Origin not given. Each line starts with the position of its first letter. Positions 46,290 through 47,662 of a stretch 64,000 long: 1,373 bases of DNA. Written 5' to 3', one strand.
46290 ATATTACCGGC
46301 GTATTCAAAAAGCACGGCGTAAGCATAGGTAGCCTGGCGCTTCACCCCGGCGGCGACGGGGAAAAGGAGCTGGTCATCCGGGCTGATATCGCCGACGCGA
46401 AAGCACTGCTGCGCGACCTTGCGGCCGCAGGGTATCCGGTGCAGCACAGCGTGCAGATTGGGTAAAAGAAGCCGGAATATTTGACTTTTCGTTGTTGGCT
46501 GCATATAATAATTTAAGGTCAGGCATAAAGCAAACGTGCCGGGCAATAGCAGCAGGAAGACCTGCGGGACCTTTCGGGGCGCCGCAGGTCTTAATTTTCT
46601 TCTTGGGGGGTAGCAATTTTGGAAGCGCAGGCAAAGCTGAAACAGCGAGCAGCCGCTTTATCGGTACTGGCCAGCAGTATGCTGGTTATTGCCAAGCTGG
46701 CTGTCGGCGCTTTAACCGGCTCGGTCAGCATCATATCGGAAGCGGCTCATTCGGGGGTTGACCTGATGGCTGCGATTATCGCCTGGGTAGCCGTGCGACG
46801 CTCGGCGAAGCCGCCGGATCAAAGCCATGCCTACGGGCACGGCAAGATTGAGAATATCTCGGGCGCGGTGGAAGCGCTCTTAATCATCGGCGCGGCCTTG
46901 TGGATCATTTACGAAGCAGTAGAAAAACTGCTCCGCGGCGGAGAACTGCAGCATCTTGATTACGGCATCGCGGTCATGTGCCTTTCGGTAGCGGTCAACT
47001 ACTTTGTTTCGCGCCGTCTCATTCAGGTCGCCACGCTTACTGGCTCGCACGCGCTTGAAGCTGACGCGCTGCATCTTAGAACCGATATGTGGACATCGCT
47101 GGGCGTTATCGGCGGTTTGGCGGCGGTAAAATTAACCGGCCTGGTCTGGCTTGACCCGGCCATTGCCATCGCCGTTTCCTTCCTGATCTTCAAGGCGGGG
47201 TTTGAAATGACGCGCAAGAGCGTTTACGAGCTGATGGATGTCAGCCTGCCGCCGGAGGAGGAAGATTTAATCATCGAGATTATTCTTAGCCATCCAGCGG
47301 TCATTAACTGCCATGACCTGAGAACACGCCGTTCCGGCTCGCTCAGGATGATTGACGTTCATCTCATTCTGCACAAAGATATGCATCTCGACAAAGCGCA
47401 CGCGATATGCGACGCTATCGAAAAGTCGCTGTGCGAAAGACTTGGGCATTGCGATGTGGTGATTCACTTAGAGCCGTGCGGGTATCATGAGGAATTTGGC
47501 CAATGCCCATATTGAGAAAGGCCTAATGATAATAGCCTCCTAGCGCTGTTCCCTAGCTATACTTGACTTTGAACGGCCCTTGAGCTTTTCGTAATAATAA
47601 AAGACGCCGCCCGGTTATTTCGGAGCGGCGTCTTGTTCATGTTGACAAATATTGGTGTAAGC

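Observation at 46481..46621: Unclassified terminator-containing leader upstream of a CDF metal exporter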

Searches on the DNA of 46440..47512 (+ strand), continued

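Call 35: search_with_rna_model(model_id=R1, sources=[L081, L082, L083, L084, L085, L086, L087, L088, L089, L090, L091, L092, L093, L094, L095, L096, L097, L098, L099, L100, L101, L102, L103, L104, L105, L106, L107, L108, L109, L110, L111, L112, L113, L114, L115, L116, L117, L118, L119, L120, L121, L122, L123, L124, L125, L126, L127, L128, L129, L130, L131, L132, L133, L134, L135, L136, L137, L138, L139, L140, L141, L142, L143, L144, L145, L146, L147, L148, L149, L150, L151, L152, L153, L154, L155, L156, L157, L158, L159, L160], max_evalue=1, make_alignment=true)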
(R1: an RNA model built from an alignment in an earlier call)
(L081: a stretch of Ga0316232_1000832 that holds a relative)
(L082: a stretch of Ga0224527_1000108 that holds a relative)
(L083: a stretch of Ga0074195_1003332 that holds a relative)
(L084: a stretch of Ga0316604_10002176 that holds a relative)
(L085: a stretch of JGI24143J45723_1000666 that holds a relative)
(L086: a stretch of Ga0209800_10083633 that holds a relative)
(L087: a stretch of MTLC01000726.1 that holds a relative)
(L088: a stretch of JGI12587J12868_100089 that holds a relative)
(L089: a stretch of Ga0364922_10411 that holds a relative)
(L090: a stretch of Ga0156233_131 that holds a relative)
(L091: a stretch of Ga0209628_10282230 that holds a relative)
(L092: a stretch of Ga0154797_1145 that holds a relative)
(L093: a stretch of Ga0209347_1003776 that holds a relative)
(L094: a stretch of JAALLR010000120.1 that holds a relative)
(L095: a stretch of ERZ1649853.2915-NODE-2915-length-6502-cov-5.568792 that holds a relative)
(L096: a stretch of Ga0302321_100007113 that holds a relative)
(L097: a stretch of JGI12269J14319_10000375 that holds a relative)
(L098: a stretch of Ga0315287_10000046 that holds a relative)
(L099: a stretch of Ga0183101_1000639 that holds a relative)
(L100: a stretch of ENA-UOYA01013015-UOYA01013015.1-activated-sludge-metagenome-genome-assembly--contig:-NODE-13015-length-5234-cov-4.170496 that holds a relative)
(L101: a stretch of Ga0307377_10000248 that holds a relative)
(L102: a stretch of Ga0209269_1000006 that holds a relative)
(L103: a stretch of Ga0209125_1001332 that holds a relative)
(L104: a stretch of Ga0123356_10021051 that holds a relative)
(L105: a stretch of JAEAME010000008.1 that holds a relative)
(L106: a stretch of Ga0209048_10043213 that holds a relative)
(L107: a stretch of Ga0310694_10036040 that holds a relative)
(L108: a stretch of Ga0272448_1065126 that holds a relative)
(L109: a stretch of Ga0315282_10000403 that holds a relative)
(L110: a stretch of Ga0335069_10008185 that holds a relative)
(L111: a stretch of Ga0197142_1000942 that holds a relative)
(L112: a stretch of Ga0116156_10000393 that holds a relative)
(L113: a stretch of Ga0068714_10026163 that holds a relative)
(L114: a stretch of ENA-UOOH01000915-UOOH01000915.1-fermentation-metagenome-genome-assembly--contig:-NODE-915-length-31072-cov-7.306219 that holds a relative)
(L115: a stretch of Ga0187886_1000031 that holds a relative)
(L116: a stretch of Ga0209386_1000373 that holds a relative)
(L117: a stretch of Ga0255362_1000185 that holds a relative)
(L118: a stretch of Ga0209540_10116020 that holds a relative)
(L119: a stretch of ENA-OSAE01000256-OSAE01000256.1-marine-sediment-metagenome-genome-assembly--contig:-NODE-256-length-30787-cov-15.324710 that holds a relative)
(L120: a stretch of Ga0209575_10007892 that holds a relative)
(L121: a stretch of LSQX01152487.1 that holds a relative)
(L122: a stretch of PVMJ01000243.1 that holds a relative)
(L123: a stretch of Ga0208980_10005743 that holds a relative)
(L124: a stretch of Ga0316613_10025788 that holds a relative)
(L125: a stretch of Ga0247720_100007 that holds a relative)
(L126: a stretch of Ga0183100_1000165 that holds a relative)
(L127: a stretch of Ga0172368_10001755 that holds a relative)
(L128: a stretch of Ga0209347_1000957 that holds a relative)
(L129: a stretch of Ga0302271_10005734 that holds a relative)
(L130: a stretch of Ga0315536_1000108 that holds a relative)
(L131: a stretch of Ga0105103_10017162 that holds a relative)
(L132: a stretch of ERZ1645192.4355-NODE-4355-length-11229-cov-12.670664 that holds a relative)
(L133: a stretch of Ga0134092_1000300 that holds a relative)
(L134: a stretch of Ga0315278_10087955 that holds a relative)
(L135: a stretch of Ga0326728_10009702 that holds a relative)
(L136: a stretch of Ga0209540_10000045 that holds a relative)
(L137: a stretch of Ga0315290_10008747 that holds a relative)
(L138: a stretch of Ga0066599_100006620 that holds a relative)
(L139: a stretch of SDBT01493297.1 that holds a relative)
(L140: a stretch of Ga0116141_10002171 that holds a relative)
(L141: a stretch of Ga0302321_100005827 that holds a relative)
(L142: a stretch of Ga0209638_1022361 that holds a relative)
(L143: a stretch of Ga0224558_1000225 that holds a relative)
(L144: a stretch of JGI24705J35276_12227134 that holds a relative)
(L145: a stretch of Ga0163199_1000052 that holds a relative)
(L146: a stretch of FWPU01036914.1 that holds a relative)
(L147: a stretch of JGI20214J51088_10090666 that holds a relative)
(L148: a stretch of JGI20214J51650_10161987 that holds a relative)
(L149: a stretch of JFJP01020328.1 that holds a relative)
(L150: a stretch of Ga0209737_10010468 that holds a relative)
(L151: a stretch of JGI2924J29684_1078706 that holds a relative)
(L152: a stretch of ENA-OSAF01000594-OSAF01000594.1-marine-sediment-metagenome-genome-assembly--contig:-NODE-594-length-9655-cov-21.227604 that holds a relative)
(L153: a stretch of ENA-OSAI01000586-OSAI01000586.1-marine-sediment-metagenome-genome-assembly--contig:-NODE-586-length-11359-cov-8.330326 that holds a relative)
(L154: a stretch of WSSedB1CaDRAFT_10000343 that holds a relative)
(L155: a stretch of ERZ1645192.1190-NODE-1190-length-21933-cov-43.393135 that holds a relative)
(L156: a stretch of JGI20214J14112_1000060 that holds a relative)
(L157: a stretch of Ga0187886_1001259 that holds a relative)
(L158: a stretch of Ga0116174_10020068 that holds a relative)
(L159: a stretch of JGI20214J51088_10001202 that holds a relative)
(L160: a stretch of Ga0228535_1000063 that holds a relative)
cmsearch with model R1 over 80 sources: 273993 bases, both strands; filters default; matches with E-value up to 1: 26.
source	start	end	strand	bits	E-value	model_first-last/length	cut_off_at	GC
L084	1362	1436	+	87.3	1.7e-21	1-72/72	no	0.59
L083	1366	1439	+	81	1e-19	1-72/72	no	0.57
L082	1328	1404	+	53.1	6.2e-12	1-72/72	no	0.47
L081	1379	1453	+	50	4.6e-11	1-72/72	no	0.63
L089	1379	1453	+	50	4.6e-11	1-72/72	no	0.63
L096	1402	1473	+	48.6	1.1e-10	1-72/72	no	0.69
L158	714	789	+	46.1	6e-10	1-72/72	no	0.66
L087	1346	1424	+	44.7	1.4e-09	1-72/72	no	0.59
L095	1316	1394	+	42.2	7.3e-09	1-72/72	no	0.56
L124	889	962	+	40.4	2.3e-08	1-72/72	no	0.77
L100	1375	1443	+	39.6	3.8e-08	1-72/72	no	0.49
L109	1317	1395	+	39.5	4e-08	1-72/72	no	0.58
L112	1356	1443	+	37.3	1.7e-07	1-72/72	no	0.64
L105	1396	1469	+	36.2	3.3e-07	1-72/72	no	0.8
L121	1352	1431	+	35.4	5.5e-07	1-72/72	no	0.5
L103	180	270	+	34.3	1.2e-06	1-72/72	no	0.46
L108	125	207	+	33.5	1.9e-06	1-72/72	no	0.55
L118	594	676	+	33.5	1.9e-06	1-72/72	no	0.47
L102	1368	1464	+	31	9.6e-06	1-72/72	no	0.71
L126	49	140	+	25.4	0.00036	1-72/72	no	0.48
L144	1344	1418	+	25.3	0.00037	1-72/72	no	0.51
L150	1292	1350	+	21.6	0.0042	1-72/72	no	0.58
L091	147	205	+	21.5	0.0043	1-72/72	no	0.61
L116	1300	1380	+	16.3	0.12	1-72/72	no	0.48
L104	1315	1387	+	14.5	0.39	1-72/72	no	0.52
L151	1347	1410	+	14.5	0.39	1-72/72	no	0.52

Alignment A4: 26 matches aligned to the model, 144 columns, each read 5' to 3' on its own strand. Consensus structure (alignment columns), stored with it:
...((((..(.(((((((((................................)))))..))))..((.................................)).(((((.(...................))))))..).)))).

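Call 53: search_with_rna_model(model_id=R1, sources=[L001, L002, L003, L004, L005, L006, L007, L008, L010, L015, L032, L054, L056, L063, L070, L080], max_evalue=0.001, make_alignment=true)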
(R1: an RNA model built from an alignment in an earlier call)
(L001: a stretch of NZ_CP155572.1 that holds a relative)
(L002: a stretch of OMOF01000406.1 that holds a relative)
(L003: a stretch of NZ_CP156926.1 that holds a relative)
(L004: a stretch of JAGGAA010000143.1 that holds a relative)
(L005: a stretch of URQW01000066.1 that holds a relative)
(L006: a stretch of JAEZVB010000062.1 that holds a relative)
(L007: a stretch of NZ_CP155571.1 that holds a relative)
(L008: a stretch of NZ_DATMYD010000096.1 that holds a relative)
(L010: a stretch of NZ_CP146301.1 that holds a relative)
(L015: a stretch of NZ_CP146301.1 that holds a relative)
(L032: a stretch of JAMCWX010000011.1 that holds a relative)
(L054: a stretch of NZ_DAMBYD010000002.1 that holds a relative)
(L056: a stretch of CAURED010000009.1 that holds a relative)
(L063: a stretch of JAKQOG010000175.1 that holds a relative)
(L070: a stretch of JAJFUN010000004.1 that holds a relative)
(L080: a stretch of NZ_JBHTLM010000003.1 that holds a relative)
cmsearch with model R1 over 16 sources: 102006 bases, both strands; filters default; matches with E-value up to 0.001: 16.
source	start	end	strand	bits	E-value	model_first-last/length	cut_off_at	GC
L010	2879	2953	+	86.5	1.1e-21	1-72/72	no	0.59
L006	2870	2943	+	85.8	1.8e-21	1-72/72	no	0.58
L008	2857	2930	+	85.7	1.9e-21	1-72/72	no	0.66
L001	2864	2937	+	84.2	4.9e-21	1-72/72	no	0.65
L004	598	669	+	81.9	2.1e-20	1-72/72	no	0.57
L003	2862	2934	+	81.1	3.7e-20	1-72/72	no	0.62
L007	2869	2941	+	80.2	6.3e-20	1-72/72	no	0.64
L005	818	888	+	62.8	4.7e-15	1-72/72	no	0.55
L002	2034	2110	+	62.3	6.4e-15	1-72/72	no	0.51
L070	1072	1146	+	56.5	2.7e-13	1-72/72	no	0.57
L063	2856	2943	+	37.3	6.3e-08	1-72/72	no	0.64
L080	2822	2913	+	37.3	6.3e-08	1-72/72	no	0.47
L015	956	1041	+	34.8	3.1e-07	1-72/72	no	0.45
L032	2752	2841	+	33.9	5.4e-07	1-72/72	no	0.62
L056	2842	2931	+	27.1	4.3e-05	1-72/72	no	0.39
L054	2846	2933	+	23.2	0.00054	1-72/72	no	0.36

Alignment A5: 16 matches aligned to the model, 132 columns, each read 5' to 3' on its own strand. Consensus structure (alignment columns), stored with it:
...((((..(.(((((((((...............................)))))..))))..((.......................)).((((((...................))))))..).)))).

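Call 54: build_rna_model(alignment_id=A5)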
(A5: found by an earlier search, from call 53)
Model R2 built from alignment A5 (16 sequences, 132 columns); structure: stored with the alignment.
model positions 72; base pairs 22; branch points 2; effective number of sequences 3.24; information 0.783 bits per position. Calibrated on 0.2 Mb of random sequence (short: E-values are rough).
structure used (alignment columns):
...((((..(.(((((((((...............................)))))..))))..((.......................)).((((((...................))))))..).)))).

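Call 55: search_with_rna_model(model_id=R2, source=window, max_evalue=10, filters=off, show_alignments=1)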
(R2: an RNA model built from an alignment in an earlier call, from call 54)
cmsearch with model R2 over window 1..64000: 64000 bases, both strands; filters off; matches with E-value up to 10: 27.
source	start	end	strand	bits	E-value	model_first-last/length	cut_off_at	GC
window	46512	46574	+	43.2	1e-10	1-72/72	no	0.52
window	44775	44859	+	15.8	0.021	1-72/72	no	0.71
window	19859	19933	-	13.3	0.12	1-72/72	no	0.59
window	17319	17389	+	12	0.3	1-72/72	no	0.65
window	28097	28148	+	10.9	0.63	1-72/72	no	0.73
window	11852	11932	-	10.5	0.84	1-72/72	no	0.58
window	5028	5103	+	10.1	1.1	1-72/72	no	0.62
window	13347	13406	+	9.8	1.3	1-72/72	no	0.5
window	63499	63576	+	9.8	1.4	1-72/72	no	0.47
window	50436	50480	-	9.6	1.6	1-72/72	no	0.67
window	12250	12275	-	9.2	2.1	38-63/72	no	0.69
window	53058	53082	-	8.9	2.6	38-63/72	no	0.72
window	9729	9802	+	8.6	3.2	1-72/72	no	0.61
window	30068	30172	+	8.5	3.3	1-72/72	no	0.57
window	57816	57894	-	8.5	3.4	1-72/72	no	0.58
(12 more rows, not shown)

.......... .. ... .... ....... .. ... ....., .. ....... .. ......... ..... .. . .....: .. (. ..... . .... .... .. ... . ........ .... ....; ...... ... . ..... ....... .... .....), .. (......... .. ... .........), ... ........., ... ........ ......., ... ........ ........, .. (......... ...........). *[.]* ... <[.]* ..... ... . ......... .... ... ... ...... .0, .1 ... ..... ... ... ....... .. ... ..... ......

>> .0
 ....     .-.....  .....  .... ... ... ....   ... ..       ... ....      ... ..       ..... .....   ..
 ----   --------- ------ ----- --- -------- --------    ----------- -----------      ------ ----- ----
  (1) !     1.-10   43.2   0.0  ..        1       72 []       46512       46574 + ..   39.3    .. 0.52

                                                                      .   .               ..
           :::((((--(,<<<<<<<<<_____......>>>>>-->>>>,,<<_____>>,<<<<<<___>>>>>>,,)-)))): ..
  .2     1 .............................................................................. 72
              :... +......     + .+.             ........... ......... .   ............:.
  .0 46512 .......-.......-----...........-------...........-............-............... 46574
